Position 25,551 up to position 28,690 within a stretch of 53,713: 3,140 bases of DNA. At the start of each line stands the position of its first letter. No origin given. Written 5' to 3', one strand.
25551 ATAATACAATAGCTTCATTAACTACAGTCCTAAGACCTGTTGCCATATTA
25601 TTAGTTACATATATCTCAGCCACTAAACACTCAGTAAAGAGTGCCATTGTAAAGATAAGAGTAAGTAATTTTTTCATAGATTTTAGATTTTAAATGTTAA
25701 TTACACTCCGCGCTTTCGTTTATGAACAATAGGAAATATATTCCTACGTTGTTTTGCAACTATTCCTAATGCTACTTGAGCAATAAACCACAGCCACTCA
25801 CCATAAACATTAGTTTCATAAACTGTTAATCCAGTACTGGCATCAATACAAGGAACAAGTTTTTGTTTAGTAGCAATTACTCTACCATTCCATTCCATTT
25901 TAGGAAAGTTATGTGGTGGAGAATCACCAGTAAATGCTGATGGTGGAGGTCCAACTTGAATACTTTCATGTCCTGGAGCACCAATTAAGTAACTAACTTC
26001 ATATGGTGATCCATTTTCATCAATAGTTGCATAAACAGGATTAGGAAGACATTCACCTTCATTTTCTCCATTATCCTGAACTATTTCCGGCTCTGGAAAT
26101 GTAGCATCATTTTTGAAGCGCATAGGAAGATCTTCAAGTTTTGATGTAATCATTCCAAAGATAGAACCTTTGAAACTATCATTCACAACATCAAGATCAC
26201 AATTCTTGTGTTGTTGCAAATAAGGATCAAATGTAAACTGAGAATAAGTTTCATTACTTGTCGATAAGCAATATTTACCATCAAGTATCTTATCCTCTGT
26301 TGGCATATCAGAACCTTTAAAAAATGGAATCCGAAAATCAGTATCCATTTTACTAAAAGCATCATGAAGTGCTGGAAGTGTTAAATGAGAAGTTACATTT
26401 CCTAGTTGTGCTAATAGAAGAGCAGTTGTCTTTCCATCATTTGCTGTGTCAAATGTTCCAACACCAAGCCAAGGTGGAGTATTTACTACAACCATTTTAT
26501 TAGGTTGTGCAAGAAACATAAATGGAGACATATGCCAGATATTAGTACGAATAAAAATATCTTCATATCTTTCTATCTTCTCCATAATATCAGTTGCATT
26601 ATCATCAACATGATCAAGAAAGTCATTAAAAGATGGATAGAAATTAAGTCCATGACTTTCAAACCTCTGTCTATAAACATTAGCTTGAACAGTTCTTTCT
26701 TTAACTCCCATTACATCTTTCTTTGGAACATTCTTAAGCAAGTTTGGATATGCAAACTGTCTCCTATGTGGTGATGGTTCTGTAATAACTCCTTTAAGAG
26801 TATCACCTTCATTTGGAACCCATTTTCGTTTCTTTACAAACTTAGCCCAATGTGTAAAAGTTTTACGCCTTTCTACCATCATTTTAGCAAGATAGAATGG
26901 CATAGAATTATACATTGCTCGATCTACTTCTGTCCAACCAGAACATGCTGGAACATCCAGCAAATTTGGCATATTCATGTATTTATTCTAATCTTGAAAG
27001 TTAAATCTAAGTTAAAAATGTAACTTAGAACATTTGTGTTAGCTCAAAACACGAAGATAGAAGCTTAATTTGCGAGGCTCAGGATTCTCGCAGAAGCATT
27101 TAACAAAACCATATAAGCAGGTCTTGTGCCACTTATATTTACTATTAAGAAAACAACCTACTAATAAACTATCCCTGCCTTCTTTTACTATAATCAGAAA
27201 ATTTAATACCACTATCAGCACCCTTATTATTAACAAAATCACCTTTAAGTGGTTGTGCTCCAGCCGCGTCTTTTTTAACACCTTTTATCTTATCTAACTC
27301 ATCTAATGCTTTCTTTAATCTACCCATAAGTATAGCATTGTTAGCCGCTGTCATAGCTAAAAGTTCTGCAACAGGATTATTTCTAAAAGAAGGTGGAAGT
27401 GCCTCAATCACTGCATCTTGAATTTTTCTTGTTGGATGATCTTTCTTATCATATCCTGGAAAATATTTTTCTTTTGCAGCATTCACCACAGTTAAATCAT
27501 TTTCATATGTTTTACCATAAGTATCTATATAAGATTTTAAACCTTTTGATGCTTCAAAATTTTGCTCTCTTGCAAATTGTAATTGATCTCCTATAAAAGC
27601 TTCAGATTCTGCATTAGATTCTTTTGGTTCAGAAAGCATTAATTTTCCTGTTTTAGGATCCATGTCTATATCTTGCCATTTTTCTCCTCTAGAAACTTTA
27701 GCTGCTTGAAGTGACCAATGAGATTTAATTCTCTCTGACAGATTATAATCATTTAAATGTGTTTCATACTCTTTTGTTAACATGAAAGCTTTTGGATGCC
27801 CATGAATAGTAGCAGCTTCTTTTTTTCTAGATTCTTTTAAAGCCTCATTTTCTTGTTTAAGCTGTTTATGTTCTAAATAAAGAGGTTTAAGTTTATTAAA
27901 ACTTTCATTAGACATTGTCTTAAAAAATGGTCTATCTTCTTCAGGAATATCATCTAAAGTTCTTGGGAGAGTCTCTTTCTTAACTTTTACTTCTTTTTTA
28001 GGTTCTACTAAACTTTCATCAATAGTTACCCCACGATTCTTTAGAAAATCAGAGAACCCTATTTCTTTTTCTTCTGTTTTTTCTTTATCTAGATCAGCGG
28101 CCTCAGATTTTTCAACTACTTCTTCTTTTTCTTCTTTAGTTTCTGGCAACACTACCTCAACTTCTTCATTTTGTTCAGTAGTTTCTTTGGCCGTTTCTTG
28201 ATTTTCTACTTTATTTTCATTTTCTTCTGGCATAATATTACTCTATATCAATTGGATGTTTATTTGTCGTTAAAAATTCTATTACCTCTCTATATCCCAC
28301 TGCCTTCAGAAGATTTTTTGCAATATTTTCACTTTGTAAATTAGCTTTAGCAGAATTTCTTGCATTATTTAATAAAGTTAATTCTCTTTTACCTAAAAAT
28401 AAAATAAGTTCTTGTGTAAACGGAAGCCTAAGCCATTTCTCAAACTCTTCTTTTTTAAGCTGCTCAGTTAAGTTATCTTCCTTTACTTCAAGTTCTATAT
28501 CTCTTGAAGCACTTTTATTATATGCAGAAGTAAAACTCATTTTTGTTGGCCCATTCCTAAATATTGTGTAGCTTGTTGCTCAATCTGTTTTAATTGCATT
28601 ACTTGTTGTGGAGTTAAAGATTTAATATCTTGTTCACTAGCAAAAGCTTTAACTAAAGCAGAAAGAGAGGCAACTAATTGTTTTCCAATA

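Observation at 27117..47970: Seven intergenic -24/-12 (sigma-54 type) promoters, all correctly oriented for phage transcription units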

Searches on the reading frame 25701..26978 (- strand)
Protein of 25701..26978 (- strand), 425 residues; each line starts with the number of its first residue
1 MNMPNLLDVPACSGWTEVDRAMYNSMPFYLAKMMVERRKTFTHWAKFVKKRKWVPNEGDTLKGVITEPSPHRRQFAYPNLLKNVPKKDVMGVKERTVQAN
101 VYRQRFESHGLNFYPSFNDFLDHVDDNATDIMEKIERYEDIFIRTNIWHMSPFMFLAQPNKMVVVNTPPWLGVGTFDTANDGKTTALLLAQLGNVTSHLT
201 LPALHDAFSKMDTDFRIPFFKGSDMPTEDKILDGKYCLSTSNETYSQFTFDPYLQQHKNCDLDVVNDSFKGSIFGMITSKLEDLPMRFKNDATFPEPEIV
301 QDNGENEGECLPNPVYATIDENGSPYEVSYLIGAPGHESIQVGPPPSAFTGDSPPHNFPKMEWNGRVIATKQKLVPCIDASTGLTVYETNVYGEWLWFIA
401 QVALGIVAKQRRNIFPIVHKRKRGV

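Call 11: search_protein_families(library=pfam, proteins=[window:25701-26978:-], max_evalue=0.01)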
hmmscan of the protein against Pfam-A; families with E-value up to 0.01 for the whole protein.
window:25701-26978:- (425 aa): 0 families

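Call 35: search_protein_families(library=phrogs, proteins=[window:25701-26978:-], max_evalue=0.001)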
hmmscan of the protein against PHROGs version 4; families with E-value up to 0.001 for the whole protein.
window:25701-26978:- (425 aa): 0 families

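Call 36: find_homologous_proteins(query=window:25701-26975:-)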
Query window:25701-26975:- (424 aa): 279 proteins with E <= 0.001 among 3009 candidates; the best 120 are listed.
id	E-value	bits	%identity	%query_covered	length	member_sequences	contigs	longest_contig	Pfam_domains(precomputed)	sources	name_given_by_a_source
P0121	2.7e-298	1007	100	100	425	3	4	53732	-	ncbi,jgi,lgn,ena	ncbi:MAG TPA: hypothetical protein VF849_01580 [Blattabacteriaceae bacterium]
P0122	4.1e-271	918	91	100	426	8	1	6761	-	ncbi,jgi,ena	-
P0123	1.8e-207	708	71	99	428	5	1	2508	-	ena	-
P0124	6.0e-196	670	67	99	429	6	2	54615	-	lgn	-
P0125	1.6e-190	652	65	99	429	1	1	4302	-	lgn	-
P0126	1.3e-186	639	65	99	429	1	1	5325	-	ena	-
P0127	7.2e-186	637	65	99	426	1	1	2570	-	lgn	-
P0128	3.6e-173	595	62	99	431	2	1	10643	-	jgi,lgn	jgi:hypothetical protein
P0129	1.4e-169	583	59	99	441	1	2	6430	-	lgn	-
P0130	5.6e-157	542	56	99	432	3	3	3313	-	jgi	jgi:hypothetical protein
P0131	4.4e-155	535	55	99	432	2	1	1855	-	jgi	jgi:hypothetical protein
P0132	2.3e-154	533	54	98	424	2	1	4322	-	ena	-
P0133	4.5e-154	532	54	99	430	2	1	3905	-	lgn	-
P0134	6.2e-153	528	55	99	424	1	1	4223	-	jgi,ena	jgi:hypothetical protein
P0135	9.2e-153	528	57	99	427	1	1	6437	-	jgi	jgi:hypothetical protein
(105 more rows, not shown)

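Call 38: find_related_loci(query=A2, collection=viral_contigs, flank=3000)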
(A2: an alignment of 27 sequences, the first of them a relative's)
Query A2 (425 aa) in viral_contigs; peptide patterns used: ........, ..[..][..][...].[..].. (x = any residue, [..] = any of these).
69 stretches matched a pattern; 16 encode a relative of the query (tblastn E <= 1e-3); 15 distinct loci.
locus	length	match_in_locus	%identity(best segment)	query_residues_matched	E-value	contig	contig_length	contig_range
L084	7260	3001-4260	70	7-425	0e+0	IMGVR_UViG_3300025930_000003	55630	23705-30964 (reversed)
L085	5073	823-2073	50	7-425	5e-139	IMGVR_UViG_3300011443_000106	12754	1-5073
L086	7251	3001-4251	50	7-425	5e-139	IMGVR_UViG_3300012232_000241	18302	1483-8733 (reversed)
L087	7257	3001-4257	51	7-424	3e-134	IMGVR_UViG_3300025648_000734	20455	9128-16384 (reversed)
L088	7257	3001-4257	50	7-424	8e-134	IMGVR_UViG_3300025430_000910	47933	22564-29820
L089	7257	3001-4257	50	7-424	4e-133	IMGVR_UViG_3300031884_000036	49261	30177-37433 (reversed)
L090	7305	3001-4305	50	7-424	4e-133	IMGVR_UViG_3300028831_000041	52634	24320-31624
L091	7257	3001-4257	50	8-424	9e-132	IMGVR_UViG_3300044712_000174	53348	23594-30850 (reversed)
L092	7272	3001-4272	50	7-424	2e-129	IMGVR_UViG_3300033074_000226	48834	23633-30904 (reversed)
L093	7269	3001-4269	50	7-424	8e-130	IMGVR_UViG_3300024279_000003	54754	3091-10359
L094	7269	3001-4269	51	7-424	9e-133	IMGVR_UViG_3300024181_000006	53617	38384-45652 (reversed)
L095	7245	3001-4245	46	7-425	5e-119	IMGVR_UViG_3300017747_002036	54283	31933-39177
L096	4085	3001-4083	51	7-365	9e-116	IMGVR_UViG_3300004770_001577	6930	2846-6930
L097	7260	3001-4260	52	7-424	3e-135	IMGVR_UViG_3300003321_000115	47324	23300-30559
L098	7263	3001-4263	35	3-423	5e-79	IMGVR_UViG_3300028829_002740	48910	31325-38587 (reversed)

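Call 54: predict_structure(alignment_id=A2)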
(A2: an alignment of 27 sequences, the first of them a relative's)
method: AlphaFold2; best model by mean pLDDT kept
length: 425 residues; sequences in the alignment: 27
mean_pLDDT: 75.7   pTM: 0.75
mean pLDDT of the five models: 75.7, 73.4, 70.6, 55.4, 46.4
residues with pLDDT >= 90: 86; 70-90: 197; 50-70: 121; < 50: 21
segments of 3 or more residues with pLDDT < 50: 1-5, 262-269, 363-366
pLDDT, mean of each block of 10 residues (from residue 1): 49 73 72 66 80 70 71 62 62 75 79 78 82 83 91 93 92 78 88 92 91 89 59 83 79 59 42 75 90 89 74 90 93 88 57 60 49 63 69 67 83 94 78
secondary structure, 60 per line:
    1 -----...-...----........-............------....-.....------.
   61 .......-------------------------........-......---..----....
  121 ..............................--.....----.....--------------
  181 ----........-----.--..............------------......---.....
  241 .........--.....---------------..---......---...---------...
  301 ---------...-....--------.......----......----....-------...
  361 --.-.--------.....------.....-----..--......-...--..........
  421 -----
elements in order: H17-24 H26-37 H44-47 E49-53 E60-67 E93-100 E102-107 H117-150 E153-157 E162-166 H185-192 H201-214 H227-232 E236-241 H242-249 H252-256 E277-282 E286-288 E298-300 E310-312 H314-317 E326-332 E337-342 H347-350 E374-378 E385-389 E399-404 E406-408 E414-420

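Call 61: fold_search(model_id=the predicted structure, library=pdb)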
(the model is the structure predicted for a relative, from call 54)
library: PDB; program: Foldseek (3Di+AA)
matches with E <= 10: 557; with E <= 0.001: 170
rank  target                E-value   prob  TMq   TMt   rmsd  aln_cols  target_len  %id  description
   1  9d7z_I                3.9e-09  1.00  0.48  0.52  10.5       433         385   12  Shigella flexneri bacteriophage Moo19 Icosahedral Reconstruction (released 2025-01-15)
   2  9eg4_A                6.4e-09  1.00  0.39  0.55   9.8       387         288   10  Cryo-EM structure of the icosahedral capsid of LME-1 phage (released 2025-04-16)
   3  9e99_A                1.9e-08  1.00  0.46  0.49  11.3       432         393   11  Cryo-EM reconstruction of Escherichia phage N4 capsid (released 2025-02-19)
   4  9bgn_A                4.0e-08  1.00  0.45  0.48  10.1       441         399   10  Pseudomonas phage DEV 5-fold vertex (major coat protein) (released 2024-09-04)
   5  9e99_B                4.8e-08  1.00  0.47  0.49  10.8       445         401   11  Cryo-EM reconstruction of Escherichia phage N4 capsid (released 2025-02-19)
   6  9lbz_d                7.4e-08  1.00  0.42  0.46  12.2       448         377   11  unique-vertex of mature phage N4 (released 2025-04-16)
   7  9d7z_A                3.2e-07  1.00  0.38  0.40  11.5       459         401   11  Shigella flexneri bacteriophage Moo19 Icosahedral Reconstruction (released 2025-01-15)
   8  9lbz_b                4.9e-07  1.00  0.44  0.49  11.4       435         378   11  unique-vertex of mature phage N4 (released 2025-04-16)
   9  8h89_C                5.5e-07  1.00  0.41  0.46  11.0       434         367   10  Capsid of Ralstonia phage GP4 (released 2022-11-16)
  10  9d82_D                6.2e-07  1.00  0.42  0.46  11.7       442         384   12  Shigella flexneri bacteriophage B2 Icosahedral Reconstruction (released 2025-01-15)
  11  9jwb_A                8.4e-07  1.00  0.40  0.47  10.9       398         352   11  Cyanophage A4 capsid asymmetric unit (released 2025-04-09)
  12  9jwb_B                1.5e-06  1.00  0.40  0.47   9.4       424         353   10  Cyanophage A4 capsid asymmetric unit (released 2025-04-09)
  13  9d82_I                1.5e-06  1.00  0.44  0.51   9.3       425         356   10  Shigella flexneri bacteriophage B2 Icosahedral Reconstruction (released 2025-01-15)
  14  9vye_A                1.8e-06  1.00  0.37  0.41  10.5       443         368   10  Cyanopodophage Pan3 capsid (released 2025-11-26)
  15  9d82_B                1.9e-06  1.00  0.43  0.47  11.6       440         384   10  Shigella flexneri bacteriophage B2 Icosahedral Reconstruction (released 2025-01-15)
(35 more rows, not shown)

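Call 63: find_related_loci(query=A2, collection=genome_contigs, flank=3000)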
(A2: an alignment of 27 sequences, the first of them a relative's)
Query A2 (425 aa) in genome_contigs; peptide patterns used: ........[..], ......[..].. (x = any residue, [..] = any of these).
38 stretches matched a pattern; 1 encode a relative of the query (tblastn E <= 1e-3); 1 distinct loci.
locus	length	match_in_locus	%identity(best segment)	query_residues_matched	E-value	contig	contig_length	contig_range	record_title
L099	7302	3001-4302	48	2-424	2e-129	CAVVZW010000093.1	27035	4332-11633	MAG: uncultured Alphaproteobacteria bacterium isolate MFD04540.bin.2.47 genome assembly, contig: contig_41592, whole gen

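Call 77: find_encoding_contigs(protein=P0124, flank=10000, max_places=2)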
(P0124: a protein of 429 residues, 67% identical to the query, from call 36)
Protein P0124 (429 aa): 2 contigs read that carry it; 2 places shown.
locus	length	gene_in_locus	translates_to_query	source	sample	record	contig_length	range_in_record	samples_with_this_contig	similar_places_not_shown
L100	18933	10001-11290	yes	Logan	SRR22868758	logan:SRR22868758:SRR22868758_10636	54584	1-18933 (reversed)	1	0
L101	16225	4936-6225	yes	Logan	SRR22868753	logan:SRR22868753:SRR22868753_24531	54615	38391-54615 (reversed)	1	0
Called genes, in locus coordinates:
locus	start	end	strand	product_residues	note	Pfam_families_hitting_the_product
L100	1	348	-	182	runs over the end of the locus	-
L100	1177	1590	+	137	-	-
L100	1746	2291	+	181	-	PF18907:DUF5662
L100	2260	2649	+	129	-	-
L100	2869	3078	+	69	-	-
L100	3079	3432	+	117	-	PF00072:Response_reg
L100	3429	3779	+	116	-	PF02026:RyR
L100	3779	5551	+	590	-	-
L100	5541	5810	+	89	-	-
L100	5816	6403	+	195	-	PF13482:RNase_H_2 (faint)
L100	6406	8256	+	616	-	-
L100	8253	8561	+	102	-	-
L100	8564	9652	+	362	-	-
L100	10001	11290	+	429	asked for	-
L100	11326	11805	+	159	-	-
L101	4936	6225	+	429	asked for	-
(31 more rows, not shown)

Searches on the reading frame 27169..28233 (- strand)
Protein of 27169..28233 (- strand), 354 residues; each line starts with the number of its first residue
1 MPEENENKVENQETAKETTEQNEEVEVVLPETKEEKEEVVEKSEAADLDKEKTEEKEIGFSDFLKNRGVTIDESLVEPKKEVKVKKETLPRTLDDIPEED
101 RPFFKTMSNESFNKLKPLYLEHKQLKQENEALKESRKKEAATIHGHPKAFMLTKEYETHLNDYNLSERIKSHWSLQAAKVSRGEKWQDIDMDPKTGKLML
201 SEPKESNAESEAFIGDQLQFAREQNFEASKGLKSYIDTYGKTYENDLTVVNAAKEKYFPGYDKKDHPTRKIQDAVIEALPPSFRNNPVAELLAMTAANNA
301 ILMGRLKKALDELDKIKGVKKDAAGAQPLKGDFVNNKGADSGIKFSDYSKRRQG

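Call 11: search_protein_families(library=pfam, proteins=[window:27169-28233:-], max_evalue=0.01)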
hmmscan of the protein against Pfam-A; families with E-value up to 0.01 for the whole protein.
window:27169-28233:- (354 aa): 0 families

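Call 35: search_protein_families(library=phrogs, proteins=[window:27169-28233:-], max_evalue=0.001)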
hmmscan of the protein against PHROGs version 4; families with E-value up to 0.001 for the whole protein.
window:27169-28233:- (354 aa): 0 families

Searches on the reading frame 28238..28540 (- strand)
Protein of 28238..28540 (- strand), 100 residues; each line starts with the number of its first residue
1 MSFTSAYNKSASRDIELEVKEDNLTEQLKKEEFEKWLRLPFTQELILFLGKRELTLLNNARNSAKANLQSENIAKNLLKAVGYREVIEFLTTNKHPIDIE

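Call 85: search_protein_families(library=pfam, proteins=[window:28238-28540:-], max_evalue=0.01)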
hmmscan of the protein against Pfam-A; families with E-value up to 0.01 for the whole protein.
window:28238-28540:- (100 aa): 0 families
